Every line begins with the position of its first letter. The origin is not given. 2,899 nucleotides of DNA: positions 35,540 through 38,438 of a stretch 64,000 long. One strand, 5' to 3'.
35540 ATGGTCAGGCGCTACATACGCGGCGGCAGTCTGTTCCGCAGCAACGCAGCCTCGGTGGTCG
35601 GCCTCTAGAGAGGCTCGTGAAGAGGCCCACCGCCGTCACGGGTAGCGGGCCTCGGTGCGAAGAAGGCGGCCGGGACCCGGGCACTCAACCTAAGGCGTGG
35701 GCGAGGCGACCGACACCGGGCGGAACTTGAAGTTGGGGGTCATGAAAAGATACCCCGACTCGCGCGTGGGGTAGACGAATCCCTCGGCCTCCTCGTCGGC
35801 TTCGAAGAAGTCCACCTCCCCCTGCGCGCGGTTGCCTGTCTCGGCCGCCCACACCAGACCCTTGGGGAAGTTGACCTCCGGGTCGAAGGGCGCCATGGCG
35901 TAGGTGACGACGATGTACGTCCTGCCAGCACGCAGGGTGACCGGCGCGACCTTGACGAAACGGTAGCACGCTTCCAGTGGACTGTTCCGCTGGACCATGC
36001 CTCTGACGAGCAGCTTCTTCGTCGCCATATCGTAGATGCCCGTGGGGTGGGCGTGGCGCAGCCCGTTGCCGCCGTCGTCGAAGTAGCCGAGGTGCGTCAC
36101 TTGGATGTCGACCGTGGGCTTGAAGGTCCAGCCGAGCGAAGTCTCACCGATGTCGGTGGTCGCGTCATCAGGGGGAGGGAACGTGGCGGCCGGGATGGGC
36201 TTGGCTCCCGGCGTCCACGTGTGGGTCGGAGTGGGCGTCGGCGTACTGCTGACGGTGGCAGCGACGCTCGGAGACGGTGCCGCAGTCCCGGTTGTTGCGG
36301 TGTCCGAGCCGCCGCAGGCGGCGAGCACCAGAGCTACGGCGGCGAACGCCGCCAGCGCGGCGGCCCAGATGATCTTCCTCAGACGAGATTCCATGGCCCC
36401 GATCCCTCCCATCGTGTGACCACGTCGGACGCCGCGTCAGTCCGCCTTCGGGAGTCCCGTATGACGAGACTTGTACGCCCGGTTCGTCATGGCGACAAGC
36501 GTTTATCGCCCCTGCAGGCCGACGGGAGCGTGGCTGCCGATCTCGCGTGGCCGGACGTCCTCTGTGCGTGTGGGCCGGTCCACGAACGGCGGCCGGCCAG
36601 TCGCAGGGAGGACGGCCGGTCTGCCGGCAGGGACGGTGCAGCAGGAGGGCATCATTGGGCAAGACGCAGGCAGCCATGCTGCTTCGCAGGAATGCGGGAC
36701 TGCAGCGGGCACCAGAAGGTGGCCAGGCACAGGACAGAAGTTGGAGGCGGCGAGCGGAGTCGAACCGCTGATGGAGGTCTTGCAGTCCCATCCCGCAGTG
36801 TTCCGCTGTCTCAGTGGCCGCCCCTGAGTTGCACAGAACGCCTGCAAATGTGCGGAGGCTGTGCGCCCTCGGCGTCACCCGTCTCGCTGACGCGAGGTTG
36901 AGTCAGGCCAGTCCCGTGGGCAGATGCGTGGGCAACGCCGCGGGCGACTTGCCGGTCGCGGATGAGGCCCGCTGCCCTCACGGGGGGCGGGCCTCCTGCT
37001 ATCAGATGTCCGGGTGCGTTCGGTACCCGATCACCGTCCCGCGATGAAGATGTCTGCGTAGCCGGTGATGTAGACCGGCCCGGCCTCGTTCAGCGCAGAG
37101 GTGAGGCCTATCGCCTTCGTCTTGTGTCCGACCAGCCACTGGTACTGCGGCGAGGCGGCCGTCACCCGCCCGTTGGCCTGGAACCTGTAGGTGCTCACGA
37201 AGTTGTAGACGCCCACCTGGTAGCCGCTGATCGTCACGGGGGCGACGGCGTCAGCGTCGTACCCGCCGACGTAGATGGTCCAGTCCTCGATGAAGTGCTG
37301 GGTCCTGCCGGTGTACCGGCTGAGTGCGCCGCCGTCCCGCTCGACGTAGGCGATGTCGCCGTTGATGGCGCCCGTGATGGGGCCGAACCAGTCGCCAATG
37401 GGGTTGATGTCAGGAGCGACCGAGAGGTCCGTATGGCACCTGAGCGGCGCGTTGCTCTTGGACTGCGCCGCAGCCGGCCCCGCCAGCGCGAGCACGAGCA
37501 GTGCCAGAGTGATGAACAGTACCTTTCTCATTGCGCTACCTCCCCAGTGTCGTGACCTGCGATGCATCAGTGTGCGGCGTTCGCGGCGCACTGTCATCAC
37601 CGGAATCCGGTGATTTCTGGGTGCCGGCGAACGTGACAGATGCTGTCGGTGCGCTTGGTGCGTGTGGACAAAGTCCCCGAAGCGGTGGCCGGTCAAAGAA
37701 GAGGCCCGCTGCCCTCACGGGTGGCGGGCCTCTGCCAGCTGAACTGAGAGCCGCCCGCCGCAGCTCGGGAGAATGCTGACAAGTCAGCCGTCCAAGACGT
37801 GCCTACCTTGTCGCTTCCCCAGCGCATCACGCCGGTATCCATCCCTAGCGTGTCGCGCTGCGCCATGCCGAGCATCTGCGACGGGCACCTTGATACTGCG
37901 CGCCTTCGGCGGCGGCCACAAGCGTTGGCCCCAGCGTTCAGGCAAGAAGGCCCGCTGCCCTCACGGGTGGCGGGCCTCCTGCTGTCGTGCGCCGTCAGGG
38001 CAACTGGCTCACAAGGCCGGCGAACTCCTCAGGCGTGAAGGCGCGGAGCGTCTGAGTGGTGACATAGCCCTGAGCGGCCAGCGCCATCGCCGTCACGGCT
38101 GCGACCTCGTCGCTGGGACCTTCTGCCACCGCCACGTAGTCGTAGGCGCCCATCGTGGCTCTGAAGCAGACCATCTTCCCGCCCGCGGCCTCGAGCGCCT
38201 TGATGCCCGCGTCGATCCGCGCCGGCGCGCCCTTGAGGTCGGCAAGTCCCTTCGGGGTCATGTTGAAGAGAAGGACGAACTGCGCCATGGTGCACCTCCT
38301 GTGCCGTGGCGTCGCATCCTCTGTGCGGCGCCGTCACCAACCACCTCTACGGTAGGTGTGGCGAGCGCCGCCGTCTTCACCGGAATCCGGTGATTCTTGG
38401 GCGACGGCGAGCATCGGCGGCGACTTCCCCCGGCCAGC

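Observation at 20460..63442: Orientation-locked palindrome block P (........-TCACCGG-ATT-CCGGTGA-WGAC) upstream of eight genes, including two outside the arrays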

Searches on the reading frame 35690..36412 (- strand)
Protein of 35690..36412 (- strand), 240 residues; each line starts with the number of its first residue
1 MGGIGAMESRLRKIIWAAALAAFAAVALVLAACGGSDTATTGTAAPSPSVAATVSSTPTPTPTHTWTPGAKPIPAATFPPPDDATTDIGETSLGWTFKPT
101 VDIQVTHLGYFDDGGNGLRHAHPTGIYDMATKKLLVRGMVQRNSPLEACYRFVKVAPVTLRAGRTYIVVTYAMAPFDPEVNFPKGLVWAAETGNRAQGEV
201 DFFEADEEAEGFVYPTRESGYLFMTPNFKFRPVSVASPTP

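Call 28: search_protein_families(library=pfam, proteins=[window:35690-36412:-], max_evalue=0.001)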
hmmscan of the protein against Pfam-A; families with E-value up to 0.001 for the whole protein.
window:35690-36412:- (240 aa): 1 family
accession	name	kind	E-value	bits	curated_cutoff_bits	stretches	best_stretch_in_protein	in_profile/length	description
PF13313.11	DUF4082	-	4.2e-06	27.2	28.4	1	83-172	7-92/143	Domain of unknown function (DUF4082)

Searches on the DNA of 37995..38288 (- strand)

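Call 69: search_rna_families(sources=[L046, L072, L075, L119, L124, L133, L136, L154, L158, L039, L117, L118, L121, L135, L141, L152], threshold=gathering)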
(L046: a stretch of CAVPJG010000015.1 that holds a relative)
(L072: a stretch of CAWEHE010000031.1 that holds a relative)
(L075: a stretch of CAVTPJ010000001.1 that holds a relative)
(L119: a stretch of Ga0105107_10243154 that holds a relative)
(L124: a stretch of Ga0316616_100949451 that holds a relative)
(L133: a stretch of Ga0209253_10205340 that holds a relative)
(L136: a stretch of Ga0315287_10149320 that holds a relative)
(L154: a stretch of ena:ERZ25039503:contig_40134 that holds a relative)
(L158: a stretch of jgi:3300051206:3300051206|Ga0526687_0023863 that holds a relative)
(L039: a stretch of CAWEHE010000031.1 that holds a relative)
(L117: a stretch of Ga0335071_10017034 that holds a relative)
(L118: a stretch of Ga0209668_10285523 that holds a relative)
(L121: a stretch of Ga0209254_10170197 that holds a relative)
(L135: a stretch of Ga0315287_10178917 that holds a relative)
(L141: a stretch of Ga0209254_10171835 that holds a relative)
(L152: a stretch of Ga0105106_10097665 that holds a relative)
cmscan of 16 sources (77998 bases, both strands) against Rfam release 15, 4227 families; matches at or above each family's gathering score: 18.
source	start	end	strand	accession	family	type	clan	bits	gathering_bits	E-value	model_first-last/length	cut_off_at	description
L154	7533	7606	+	RF00005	tRNA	Gene; tRNA;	CL00001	71.4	29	1.5e-13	1-71/71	no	tRNA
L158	2583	2672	+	RF03169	c-di-GMP-II-GAG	Cis-reg; riboswitch;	CL00127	70.5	40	5.4e-12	1-86/86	no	c-di-GMP-II-GAG riboswitch aptamer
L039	5535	5628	-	RF01852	tRNA-Sec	Gene; tRNA;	CL00001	68.1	47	1.1e-11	1-91/91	no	Selenocysteine transfer RNA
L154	7692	7762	+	RF00005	tRNA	Gene; tRNA;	CL00001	67.5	29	1.8e-12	1-71/71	no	tRNA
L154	10623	10711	+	RF03169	c-di-GMP-II-GAG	Cis-reg; riboswitch;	CL00127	67.4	40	3.2e-11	1-86/86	no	c-di-GMP-II-GAG riboswitch aptamer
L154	8002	8090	+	RF03169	c-di-GMP-II-GAG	Cis-reg; riboswitch;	CL00127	63.5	40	3.3e-10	1-86/86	no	c-di-GMP-II-GAG riboswitch aptamer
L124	439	528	-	RF03169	c-di-GMP-II-GAG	Cis-reg; riboswitch;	CL00127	62.9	40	4.5e-10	1-86/86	no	c-di-GMP-II-GAG riboswitch aptamer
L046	144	232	+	RF03169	c-di-GMP-II-GAG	Cis-reg; riboswitch;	CL00127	62.7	40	5.3e-10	1-86/86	no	c-di-GMP-II-GAG riboswitch aptamer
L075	4386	4475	-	RF03169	c-di-GMP-II-GAG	Cis-reg; riboswitch;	CL00127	60.6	40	1.8e-09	1-86/86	no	c-di-GMP-II-GAG riboswitch aptamer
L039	5275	5365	-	RF03169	c-di-GMP-II-GAG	Cis-reg; riboswitch;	CL00127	57.9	40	8.5e-09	1-86/86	no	c-di-GMP-II-GAG riboswitch aptamer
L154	9327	9416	+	RF03169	c-di-GMP-II-GAG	Cis-reg; riboswitch;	CL00127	57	40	1.5e-08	1-86/86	no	c-di-GMP-II-GAG riboswitch aptamer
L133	131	220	+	RF03169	c-di-GMP-II-GAG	Cis-reg; riboswitch;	CL00127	56.7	40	1.8e-08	1-86/86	no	c-di-GMP-II-GAG riboswitch aptamer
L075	6294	6382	-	RF03169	c-di-GMP-II-GAG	Cis-reg; riboswitch;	CL00127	54.9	40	5.2e-08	1-86/86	no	c-di-GMP-II-GAG riboswitch aptamer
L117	2804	2888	-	RF00005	tRNA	Gene; tRNA;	CL00001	54.2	29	8.4e-09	1-71/71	no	tRNA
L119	670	745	+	RF03169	c-di-GMP-II-GAG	Cis-reg; riboswitch;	CL00127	50.4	40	7.1e-07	8-79/86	no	c-di-GMP-II-GAG riboswitch aptamer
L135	2398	2465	-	RF00005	tRNA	Gene; tRNA;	CL00001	44.3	29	4.6e-06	6-71/71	5'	tRNA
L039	136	224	-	RF03169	c-di-GMP-II-GAG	Cis-reg; riboswitch;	CL00127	42.8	40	6.4e-05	1-86/86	no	c-di-GMP-II-GAG riboswitch aptamer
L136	1576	1663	+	RF03169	c-di-GMP-II-GAG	Cis-reg; riboswitch;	CL00127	40.6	40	0.00024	1-86/86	no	c-di-GMP-II-GAG riboswitch aptamer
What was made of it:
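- On c-di-GMP-II-GAG riboswitch (leader module only): Seven palindrome-adjacent hits in related loci score 50-63 bits (call 69).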
